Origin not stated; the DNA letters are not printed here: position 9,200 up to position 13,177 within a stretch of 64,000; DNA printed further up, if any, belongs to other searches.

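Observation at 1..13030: Three co-oriented giant surface proteins (13 kb), with two YVTN-propeller paralogs flanking a Cys-rich multi-domain membrane protein.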

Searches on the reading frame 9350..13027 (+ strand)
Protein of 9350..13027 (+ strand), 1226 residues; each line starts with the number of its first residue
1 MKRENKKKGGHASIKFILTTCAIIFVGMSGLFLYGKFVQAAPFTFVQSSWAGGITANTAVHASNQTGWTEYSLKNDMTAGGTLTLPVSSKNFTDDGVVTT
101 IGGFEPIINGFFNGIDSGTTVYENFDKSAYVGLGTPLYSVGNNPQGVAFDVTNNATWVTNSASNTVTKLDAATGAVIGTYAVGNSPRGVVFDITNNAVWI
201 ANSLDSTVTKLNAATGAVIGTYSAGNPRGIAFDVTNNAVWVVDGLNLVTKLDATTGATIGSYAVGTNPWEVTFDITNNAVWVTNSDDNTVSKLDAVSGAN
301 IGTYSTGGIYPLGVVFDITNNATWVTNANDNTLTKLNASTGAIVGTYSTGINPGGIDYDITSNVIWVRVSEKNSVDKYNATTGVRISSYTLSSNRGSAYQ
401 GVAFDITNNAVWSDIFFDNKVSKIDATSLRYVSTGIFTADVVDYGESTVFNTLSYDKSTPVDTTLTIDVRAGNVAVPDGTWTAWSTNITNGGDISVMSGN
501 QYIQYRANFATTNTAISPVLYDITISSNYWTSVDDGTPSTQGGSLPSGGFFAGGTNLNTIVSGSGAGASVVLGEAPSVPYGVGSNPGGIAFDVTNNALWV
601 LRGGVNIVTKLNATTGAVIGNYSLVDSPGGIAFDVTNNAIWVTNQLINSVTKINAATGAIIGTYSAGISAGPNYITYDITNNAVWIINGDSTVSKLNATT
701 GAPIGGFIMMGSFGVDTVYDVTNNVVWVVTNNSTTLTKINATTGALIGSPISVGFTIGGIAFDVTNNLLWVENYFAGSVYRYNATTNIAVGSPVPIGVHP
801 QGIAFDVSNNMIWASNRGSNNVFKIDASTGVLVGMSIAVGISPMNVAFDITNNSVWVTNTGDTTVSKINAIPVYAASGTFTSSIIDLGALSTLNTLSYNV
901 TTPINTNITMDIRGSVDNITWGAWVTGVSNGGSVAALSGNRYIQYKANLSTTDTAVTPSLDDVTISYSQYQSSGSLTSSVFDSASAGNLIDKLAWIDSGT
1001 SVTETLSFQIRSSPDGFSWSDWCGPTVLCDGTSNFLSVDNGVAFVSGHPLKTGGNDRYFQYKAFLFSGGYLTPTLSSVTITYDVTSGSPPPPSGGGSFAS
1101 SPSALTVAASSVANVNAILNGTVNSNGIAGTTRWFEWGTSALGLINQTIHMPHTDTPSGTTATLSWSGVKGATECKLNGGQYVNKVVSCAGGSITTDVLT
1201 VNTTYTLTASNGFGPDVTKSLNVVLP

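Call 7: search_protein_families(library=pfam, proteins=[window:9350-13027:+], max_evalue=0.01)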
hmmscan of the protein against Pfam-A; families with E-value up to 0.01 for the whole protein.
window:9350-13027:+ (1226 aa): 1 family
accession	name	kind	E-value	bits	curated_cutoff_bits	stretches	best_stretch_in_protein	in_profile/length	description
PF10282.15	Lactonase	-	0.0029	17.3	21.7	0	785-834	277-329/344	Lactonase, 7-bladed beta-propeller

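Call 9: search_protein_families(library=ncbifam, proteins=[window:9350-13027:+], max_evalue=0.01)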
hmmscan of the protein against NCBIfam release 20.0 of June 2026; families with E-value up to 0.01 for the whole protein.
window:9350-13027:+ (1226 aa): 5 families
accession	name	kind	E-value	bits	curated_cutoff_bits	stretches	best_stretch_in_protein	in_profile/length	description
TIGR03866.1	PQQ_ABC_repeats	subfamily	9.5e-33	113.6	287.3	5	151-268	8-127/310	PQQ-dependent catabolism-associated beta-propeller protein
NF052280.1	7_blade_YncE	equivalog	1.2e-11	44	400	1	144-378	77-326/338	7-bladed beta-propeller protein YncE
TIGR02276.1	beta_rpt_yvtn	repeat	3.6e-07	30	27.85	2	157-192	7-42/42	beta-propeller repeat protein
NF052340.1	hydrazine_beta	equivalog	2.3e-05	23.6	560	0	151-225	42-116/372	hydrazine synthase subunit beta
NF005131.0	PRK06580.1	equivalog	0.0013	18.9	121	0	340-380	53-93/107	putative monovalent cation/H+ antiporter subunit E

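Call 14: find_encoding_contigs(protein=window:9350-13027:+, flank=10000, max_places=6)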
Protein window:9350-13027:+ (1226 aa): 1 contig read that carries it; 1 place shown.
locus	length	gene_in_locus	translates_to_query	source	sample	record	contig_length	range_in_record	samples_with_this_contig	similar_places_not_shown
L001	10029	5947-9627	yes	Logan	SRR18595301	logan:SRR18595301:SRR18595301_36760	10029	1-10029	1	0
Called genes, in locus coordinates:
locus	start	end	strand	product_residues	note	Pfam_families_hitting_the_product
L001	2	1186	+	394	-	?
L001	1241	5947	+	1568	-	PF13715:CarbopepD_reg_2 (faint)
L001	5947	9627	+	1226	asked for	-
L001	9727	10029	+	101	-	?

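Call 15: find_homologous_proteins(query=window:9350-13027:+)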
Query window:9350-13027:+ (1226 aa): 123 proteins with E <= 0.001 among 8000 candidates; the best 120 are listed.
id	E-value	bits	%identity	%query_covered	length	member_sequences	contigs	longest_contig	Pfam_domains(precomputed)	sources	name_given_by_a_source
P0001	0.0e+0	2657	100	100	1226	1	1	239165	-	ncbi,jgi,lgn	ncbi:MAG: hypothetical protein WC847_00540 [Candidatus Paceibacterota bacterium]|jgi:YVTN family bet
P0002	0.0e+0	1513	44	90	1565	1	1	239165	PF24684.2,PF01436.28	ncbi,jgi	ncbi:MAG: hypothetical protein WC847_00530 [Candidatus Paceibacterota bacterium]|jgi:DNA-binding bet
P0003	2.9e-286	971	48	89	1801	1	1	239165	PF10282.16,PF13715.13,PF01436.28,PF16656.12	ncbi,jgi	ncbi:MAG: hypothetical protein WC847_00520 [Candidatus Paceibacterota bacterium]|jgi:DNA-binding bet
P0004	7.6e-222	758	34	60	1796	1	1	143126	PF10282.16,PF13415.13,PF01344.32,PF24684.2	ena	-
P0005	5.0e-197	675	42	40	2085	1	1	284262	PF25059.2,PF01436.28,PF00041.28,PF16656.12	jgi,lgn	jgi:DNA-binding beta-propeller fold protein YncE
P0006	4.2e-191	656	37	67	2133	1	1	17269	PF16655.13,PF23376.2,PF25788.3,PF21783.3,PF01436.28,PF00041.28,PF16656.12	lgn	-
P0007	5.3e-187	642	48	51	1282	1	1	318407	PF13715.13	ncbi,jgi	ncbi:MAG: hypothetical protein WC793_01405 [Candidatus Paceibacterota bacterium]|jgi:DNA-binding bet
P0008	4.2e-172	593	37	67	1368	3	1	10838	PF01436.28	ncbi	ncbi:MAG: hypothetical protein WA054_04110, partial [Candidatus Moraniibacteriota bacterium]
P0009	1.3e-154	535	42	49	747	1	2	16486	PF01436.28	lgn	-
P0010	7.6e-154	532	38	46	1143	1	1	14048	PF00415.25,PF13540.13,PF25384.2,PF01436.28,PF25390.2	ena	-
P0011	4.2e-153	530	44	28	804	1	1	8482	-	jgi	jgi:DNA-binding beta-propeller fold protein YncE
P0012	1.2e-133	466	34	35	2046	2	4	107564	PF16655.13,PF25059.2,PF23376.2,PF16893.12,PF01436.28,PF00041.28,PF16656.12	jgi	-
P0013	4.8e-127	444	38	42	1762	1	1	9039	PF25059.2,PF00041.28,PF16656.12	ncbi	-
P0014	5.9e-126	440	40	46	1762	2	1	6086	PF25059.2,PF23376.2,PF25788.3,PF00041.28,PF16656.12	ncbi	-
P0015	1.9e-121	425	45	45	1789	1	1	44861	PF28033.1,PF25059.2,PF23376.2,PF13750.13,PF25788.3,PF00041.28,PF16656.12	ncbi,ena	-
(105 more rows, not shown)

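Call 16: find_encoding_contigs(protein=P0003, flank=10000, max_places=4)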
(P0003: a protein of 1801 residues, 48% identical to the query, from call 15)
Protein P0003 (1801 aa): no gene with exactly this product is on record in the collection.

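Call 21: search_solved_structures(query=window:9350-13027:+, max_evalue=0.01)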
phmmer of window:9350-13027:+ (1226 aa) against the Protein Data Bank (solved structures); distinct sequences matched with E-value up to 0.01: 7.
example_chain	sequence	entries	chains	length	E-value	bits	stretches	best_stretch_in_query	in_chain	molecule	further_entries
1l0q_A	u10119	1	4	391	1.4e-17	66.2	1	140-439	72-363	Surface layer protein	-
6i38_A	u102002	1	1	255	9.6e-12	46.8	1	142-380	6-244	nv2Pizza6-AYW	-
7zq2_A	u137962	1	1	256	2e-09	39.1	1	141-377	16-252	Pizza6-RSH-TSH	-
7zqg_A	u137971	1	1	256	2.9e-09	38.6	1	141-377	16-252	Pizza6-KSH-TSH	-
7zcj_A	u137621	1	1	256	2.6e-08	35.4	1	141-377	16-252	Pizza6-TNH-TSH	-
3vgz_A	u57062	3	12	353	0.00013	23.2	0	139-221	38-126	Uncharacterized protein YncE | PQQ-dependent catabolism-associated beta-propeller protein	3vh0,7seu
8pkr_A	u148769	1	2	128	0.00044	21.4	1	225-336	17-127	non-specific serine/threonine protein kinase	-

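Call 40: find_related_loci(query=window:9350-13027:+, collection=genome_contigs, flank=10000)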
Query window:9350-13027:+ (1226 aa) in genome_contigs; peptide patterns used: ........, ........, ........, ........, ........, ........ (x = any residue, [..] = any of these).
89 stretches matched a pattern; 9 encode a relative of the query (tblastn E <= 1e-3); 9 distinct loci.
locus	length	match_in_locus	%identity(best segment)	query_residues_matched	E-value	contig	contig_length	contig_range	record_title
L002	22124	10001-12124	48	8-1150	2e-157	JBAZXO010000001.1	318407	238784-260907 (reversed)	MAG: Candidatus Paceibacterota bacterium isolate SO_2017_GW1_58 NODE_259_length_318407_cov_7.284130_OW334_2017, whole ge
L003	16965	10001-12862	49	11-1084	1e-38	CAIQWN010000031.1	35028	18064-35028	uncultured bacterium isolate LJ_bin-1780 genome assembly, contig: bin-1780:31/45, whole genome shotgun sequence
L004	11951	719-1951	58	465-1112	6e-23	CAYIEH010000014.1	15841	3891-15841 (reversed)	MAG TPA_asm: uncultured Candidatus Saccharibacteria bacterium isolate ERP119705_co18_240 genome assembly, contig: NODE_4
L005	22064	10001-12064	37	5-1089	5e-22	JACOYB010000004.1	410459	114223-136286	MAG: Candidatus Magasanikbacteria bacterium isolate NC_groundwater_168_Ag_S-0.1um_42_11 S4_GD2017_2_S1_scaffold_6, whole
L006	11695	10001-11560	36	4-1082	4e-21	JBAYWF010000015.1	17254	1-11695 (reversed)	MAG: Parcubacteria group bacterium isolate SO_2016_LW3_77 scaffold04705_LW162_2016, whole genome shotgun sequence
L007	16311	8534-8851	46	974-1084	6e-17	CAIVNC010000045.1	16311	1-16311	MAG: Candidatus Buchananbacteria bacterium isolate AlinenLipids_bin-4630 genome assembly, contig: bin-4630:45/57, whole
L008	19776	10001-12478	31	412-1082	3e-16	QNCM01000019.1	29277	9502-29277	MAG: Candidatus Makaraimicrobium thalassicum isolate B134_G9 B134_Guay9_scaffold_00553, whole genome shotgun sequence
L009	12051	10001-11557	33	15-1147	1e-15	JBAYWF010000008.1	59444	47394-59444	MAG: Parcubacteria group bacterium isolate SO_2016_LW3_77 scaffold00748_LW162_2016, whole genome shotgun sequence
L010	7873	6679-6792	47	491-968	1e-5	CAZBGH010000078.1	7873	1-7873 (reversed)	MAG TPA_asm: uncultured Methanosarcinales archaeon isolate binchicken_co21_254 genome assembly, contig: NODE_9250_length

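Call 53: find_encoding_contigs(protein=P0002, flank=10000, max_places=6)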
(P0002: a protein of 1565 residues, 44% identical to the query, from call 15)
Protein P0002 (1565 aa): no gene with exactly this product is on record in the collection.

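Call 77: find_encoding_contigs(protein=P0009, flank=10000, max_places=3)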
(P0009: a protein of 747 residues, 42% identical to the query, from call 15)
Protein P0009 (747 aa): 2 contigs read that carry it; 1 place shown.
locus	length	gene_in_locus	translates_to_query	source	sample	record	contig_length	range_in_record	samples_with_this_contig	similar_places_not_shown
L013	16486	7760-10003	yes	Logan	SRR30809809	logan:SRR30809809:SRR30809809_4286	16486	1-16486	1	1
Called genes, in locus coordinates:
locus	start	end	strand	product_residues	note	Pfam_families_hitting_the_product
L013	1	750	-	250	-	?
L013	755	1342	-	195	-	PF10502:Peptidase_S26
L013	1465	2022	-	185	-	PF00574:CLP_protease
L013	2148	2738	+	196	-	PF01195:Pept_tRNA_hydro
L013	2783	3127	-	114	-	-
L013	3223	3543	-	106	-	-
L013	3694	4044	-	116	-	-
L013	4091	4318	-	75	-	-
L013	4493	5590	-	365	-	PF23459:S1_RRP5 (faint), PF21543:CvfB_2nd (faint), PF21710:Spt6_S1 (faint), PF00575:S1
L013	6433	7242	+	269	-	PF13483:Lactamase_B_3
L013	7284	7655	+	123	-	-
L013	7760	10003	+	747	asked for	PF01436:NHL (faint)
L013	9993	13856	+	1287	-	PF22352:K319L-like_PKD (faint), PF14686:fn3_3 (faint), PF13715:CarbopepD_reg_2 (faint), PF16656:Pur_ac_phosph_N (faint), PF13620:CarboxypepD_reg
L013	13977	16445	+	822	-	PF00521:DNA_topoisoIV, PF03989:DNA_gyraseA_C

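Call 78: find_encoding_contigs(protein=P0004, flank=10000, max_places=2)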
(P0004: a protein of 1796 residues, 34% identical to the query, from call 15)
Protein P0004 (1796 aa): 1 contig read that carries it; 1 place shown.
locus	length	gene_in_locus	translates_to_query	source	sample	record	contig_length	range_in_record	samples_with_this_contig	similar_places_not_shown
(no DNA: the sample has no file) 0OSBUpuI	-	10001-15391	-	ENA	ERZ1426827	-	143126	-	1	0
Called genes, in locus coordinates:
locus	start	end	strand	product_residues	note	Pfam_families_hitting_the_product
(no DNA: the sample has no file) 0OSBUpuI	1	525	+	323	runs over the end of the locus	-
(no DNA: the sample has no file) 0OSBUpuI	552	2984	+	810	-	-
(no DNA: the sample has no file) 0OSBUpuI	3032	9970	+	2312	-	PF04865:Baseplate_J, PF01344:Kelch_1 (faint), PF13415:Beta-prop_FBX42 (weak), PF13418:Beta-prop_TYW4 (weak), PF24681:Kelch_KLHDC2_KLHL20_DRC7 (weak), PF24981:Beta-prop_ATRN-LZTR1 (faint)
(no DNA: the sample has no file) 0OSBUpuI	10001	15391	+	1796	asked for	PF10282:Lactonase (faint), PF24684:Vgb_lyase, PF13415:Beta-prop_FBX42 (weak), PF01344:Kelch_1 (weak)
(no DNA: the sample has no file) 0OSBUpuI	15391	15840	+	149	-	-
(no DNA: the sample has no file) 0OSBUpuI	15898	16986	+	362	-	-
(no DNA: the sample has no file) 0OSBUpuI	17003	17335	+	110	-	-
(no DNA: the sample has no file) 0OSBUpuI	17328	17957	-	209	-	-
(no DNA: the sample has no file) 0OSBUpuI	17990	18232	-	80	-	-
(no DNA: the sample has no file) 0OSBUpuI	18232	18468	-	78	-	-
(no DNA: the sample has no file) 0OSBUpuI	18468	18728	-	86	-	-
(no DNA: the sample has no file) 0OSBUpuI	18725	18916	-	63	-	-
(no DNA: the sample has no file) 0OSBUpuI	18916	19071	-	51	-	-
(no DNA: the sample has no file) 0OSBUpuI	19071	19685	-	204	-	-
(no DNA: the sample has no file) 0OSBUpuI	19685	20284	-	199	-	PF00574:CLP_protease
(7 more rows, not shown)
